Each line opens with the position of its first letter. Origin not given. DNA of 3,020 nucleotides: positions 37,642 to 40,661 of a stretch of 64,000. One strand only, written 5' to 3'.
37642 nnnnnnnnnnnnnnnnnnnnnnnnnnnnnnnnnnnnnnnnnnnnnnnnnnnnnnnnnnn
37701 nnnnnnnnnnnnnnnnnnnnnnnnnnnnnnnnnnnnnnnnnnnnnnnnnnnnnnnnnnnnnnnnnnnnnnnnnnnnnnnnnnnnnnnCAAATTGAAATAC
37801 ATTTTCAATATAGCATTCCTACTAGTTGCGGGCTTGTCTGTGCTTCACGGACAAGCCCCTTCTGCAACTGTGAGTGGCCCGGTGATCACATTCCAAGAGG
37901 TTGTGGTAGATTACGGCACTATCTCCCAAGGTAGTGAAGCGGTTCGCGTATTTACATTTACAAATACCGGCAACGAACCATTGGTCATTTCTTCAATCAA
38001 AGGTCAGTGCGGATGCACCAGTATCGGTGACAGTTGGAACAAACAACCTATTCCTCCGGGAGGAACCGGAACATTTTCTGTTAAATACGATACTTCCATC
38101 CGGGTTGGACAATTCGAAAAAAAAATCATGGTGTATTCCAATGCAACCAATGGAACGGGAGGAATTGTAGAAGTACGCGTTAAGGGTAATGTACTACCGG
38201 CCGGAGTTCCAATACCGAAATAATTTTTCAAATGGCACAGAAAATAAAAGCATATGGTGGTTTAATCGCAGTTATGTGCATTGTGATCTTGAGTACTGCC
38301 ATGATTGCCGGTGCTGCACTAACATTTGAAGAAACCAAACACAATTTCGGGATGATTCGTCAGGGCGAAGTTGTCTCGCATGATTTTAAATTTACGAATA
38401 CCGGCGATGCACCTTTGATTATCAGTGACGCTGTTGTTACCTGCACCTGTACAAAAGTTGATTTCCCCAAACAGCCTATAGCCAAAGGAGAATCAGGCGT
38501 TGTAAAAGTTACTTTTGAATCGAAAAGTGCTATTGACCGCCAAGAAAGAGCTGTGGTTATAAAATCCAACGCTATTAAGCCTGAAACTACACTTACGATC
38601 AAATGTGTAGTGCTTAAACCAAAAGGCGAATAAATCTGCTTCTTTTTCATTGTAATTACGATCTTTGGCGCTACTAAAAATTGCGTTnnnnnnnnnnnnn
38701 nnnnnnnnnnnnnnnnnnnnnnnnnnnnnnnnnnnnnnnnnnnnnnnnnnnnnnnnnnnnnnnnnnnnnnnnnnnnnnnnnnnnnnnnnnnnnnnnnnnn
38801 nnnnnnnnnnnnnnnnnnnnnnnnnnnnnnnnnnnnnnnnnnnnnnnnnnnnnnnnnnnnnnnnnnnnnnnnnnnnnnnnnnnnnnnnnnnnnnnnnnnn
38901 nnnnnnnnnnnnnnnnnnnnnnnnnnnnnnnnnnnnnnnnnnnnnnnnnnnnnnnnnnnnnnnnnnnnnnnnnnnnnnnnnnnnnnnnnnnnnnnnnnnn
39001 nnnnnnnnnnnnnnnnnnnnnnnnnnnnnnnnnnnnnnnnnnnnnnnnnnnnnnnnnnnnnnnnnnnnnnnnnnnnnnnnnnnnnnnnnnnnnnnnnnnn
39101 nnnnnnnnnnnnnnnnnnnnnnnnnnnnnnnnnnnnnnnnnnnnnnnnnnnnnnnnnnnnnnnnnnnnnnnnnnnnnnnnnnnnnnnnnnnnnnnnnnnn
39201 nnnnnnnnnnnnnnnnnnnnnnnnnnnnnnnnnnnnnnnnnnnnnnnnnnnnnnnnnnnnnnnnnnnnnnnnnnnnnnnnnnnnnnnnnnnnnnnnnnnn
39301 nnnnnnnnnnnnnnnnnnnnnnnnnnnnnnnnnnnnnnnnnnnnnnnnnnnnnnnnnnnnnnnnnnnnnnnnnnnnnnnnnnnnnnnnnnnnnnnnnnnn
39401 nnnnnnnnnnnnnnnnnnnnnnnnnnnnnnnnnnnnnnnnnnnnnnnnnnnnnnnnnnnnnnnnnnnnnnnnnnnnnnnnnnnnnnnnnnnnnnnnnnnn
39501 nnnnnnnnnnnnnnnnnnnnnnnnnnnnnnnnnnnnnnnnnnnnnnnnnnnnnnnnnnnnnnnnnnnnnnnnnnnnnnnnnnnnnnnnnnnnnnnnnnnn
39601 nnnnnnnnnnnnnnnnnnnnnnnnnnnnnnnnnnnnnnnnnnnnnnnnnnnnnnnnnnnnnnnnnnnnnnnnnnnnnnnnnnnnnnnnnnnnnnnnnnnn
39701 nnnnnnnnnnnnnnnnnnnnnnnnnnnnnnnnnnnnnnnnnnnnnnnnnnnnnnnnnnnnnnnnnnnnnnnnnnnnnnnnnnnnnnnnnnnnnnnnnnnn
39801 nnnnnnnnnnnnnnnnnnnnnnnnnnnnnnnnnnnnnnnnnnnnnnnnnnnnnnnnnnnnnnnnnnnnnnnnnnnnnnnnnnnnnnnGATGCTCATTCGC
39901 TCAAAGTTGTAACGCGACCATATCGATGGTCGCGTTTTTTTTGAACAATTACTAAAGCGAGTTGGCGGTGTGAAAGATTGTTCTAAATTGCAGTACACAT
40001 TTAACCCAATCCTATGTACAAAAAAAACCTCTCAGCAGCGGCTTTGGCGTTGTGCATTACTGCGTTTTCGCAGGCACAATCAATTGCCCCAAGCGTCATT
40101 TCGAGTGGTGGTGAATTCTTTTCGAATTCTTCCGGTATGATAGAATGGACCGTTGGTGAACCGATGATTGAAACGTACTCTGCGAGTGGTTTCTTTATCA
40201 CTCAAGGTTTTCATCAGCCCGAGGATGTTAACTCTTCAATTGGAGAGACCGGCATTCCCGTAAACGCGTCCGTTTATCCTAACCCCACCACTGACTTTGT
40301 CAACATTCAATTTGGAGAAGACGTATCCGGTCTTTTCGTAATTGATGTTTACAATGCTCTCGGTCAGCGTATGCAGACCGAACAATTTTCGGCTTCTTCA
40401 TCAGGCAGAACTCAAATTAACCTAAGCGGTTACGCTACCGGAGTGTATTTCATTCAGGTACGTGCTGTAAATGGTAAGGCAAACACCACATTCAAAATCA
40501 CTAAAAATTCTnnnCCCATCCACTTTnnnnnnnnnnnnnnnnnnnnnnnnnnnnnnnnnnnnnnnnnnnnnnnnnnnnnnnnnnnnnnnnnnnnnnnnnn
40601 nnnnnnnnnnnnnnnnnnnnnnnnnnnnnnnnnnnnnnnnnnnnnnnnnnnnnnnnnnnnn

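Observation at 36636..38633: Four tandem DUF1573 paralogues with Ala/Pro/Lys-rich linkers and in-frame microrepeats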

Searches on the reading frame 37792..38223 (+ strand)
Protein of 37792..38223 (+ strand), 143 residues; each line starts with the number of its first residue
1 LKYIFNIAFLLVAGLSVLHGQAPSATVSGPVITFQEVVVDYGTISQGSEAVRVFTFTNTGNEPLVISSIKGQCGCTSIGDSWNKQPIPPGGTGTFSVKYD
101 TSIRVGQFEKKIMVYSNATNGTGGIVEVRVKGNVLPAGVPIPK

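Call 3: search_protein_families(library=pfam, proteins=[window:37792-38223:+], max_evalue=0.01)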
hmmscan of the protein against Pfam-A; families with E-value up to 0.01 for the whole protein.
window:37792-38223:+ (143 aa): 2 families
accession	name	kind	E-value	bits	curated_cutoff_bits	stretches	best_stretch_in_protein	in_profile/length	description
PF07610.17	DUF1573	-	5.5e-28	97.3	26.1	1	32-134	1-98/98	Protein of unknown function (DUF1573)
PF22544.2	HYDIN_VesB_CFA65-like_Ig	-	2.1e-12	47.6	25.5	1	30-131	1-98/100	HYDIN/CFA65/VesB-like, Ig-like domain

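Call 4: search_protein_families(library=ncbifam, proteins=[window:37792-38223:+], max_evalue=0.01)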
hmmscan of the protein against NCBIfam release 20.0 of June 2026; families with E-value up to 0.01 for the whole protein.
window:37792-38223:+ (143 aa): 2 families
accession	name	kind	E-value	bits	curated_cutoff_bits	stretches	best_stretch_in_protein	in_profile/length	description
NF041425.1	OS_HP2_seleno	subfamily_domain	7.3e-16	58.3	100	1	36-134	3-97/98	OS_HP2 family (seleno)protein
NF012200.0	choice_anch_D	domain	8.8e-09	35.9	45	1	28-119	13-106/108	choice-of-anchor D domain-containing protein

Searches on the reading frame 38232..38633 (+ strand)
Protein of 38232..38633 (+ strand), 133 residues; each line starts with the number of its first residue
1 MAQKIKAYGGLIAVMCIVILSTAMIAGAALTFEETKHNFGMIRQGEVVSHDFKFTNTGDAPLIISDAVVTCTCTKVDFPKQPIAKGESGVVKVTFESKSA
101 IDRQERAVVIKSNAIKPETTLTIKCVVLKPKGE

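Call 3: search_protein_families(library=pfam, proteins=[window:38232-38633:+], max_evalue=0.01)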
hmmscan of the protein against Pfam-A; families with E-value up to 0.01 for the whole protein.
window:38232-38633:+ (133 aa): 2 families
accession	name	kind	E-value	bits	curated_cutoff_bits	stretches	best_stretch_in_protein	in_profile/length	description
PF07610.17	DUF1573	-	2.8e-31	107.9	26.1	1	30-127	1-98/98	Protein of unknown function (DUF1573)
PF22544.2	HYDIN_VesB_CFA65-like_Ig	-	4e-15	56.3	25.5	1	29-124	2-98/100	HYDIN/CFA65/VesB-like, Ig-like domain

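Call 4: search_protein_families(library=ncbifam, proteins=[window:38232-38633:+], max_evalue=0.01)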
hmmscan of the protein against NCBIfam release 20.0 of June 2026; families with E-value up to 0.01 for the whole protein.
window:38232-38633:+ (133 aa): 3 families
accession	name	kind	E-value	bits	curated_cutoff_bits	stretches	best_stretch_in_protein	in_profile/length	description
NF041425.1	OS_HP2_seleno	subfamily_domain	1.6e-16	60.4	100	1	33-127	2-97/98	OS_HP2 family (seleno)protein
NF012200.0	choice_anch_D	domain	6.7e-07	29.8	45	1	24-100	11-92/108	choice-of-anchor D domain-containing protein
NF009003.0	PRK12348.1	subfamily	0.0056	16.4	331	1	87-131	17-61/228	L-ribulose-5-phosphate 4-epimerase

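Call 15: find_related_loci(query=window:38232-38630:+, collection=genome_contigs, flank=10000)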
Query window:38232-38630:+ (133 aa) in genome_contigs; peptide patterns used: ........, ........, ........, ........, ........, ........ (x = any residue, [..] = any of these).
147 stretches matched a pattern; 42 encode a relative of the query (tblastn E <= 1e-3); 42 distinct loci.
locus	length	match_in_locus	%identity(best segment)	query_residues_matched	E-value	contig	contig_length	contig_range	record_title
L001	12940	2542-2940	83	1-133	6e-73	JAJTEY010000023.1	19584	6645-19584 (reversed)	MAG: Bacteroidetes bacterium isolate 49618_E68 Sample_49618_scaffold_2131, whole genome shotgun sequence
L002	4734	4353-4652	46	20-121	4e-28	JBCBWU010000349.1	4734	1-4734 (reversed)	MAG: Bacteroidota bacterium isolate J06649_1 NODE_349_length_4734_cov_5.136569, whole genome shotgun sequence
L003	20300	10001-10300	46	20-121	5e-28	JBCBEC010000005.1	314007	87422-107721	MAG: Bacteroidota bacterium isolate J06600_8 NODE_5_length_314007_cov_40.753961, whole genome shotgun sequence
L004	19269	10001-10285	49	30-124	1e-27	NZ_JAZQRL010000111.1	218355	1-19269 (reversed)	MAG: Arcticibacter sp. isolate T1900045231_TH20190001.MAGScoT_cleanbin_000005 SGB_5407_k141_573805, whole genome shotgun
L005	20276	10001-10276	49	28-119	3e-27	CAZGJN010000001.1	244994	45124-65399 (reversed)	MAG TPA_asm: uncultured Saprospiraceae bacterium isolate binchicken_co58_96 genome assembly, contig: NODE_32_length_2449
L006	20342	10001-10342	45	19-131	1e-26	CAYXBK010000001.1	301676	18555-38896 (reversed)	MAG TPA_asm: uncultured Chitinophagales bacterium isolate SRP173033_co1_49 genome assembly, contig: NODE_23_length_30167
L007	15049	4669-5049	39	11-123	5e-26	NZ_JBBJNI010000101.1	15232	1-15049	MAG: Daejeonella sp. isolate RUP_SRG_10 MBC-RUP_F0-S0_1746, whole genome shotgun sequence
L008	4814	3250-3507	48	30-115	7e-26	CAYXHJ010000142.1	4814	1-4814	MAG TPA_asm: uncultured Owenweeksia sp. isolate SRP278252_co1_581 genome assembly, contig: NODE_35531_length_4814_cov_3.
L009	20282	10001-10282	48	28-121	6e-26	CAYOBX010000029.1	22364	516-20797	MAG TPA_asm: uncultured Saprospiraceae bacterium isolate SRP065251_co1_50 genome assembly, contig: NODE_1650_length_2236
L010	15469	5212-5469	48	30-115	1e-25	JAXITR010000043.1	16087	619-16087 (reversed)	MAG: Cryomorphaceae bacterium isolate MAG28 S112_S83-b_1-k141_969758_l_16087_cov_18.0000, whole genome shotgun sequence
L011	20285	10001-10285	48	27-121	4e-25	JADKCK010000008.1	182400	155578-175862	MAG: Sphingobacteriales bacterium isolate OdNE_18-Q3-R46-58_MAXAC.028 tig00007203-10-1821690, whole genome shotgun seque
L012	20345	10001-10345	42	11-124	6e-25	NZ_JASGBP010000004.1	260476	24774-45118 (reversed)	Flavobacterium sedimenticola strain YZ-48 YZ-48_scaffold4, whole genome shotgun sequence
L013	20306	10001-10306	45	30-131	1e-24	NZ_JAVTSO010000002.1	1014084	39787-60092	Pedobacter nototheniae strain DE_0550 contig_0002, whole genome shotgun sequence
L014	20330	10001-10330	41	21-131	1e-24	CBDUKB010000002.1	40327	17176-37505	MAG TPA_asm: uncultured Putridiphycobacter sp. isolate SRR22808121_concoct_96 genome assembly, contig: ERZ25043432.393,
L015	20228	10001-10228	51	40-115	6e-24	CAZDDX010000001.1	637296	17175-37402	MAG TPA_asm: uncultured Owenweeksia sp. isolate SRP318679_co1_231 genome assembly, contig: NODE_3_length_637296_cov_17.4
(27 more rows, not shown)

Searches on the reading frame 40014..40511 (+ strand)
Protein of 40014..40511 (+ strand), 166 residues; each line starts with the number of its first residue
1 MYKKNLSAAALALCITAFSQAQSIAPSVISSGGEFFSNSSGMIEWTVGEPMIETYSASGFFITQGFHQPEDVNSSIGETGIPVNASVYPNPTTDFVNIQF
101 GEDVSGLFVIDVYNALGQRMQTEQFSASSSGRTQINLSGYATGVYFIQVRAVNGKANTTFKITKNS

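Call 33: search_protein_families(library=pfam, proteins=[window:40014-40511:+])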
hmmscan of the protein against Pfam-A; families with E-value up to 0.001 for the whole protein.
window:40014-40511:+ (166 aa): 2 families
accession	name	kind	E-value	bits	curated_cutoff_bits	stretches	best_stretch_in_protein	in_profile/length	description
PF18962.6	Por_Secre_tail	-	4.9e-14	52.8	27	1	87-156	1-69/75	Secretion system C-terminal sorting domain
PF11589.14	DUF3244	-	0.00077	19.9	25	0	73-160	14-94/96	Domain of unknown function (DUF3244)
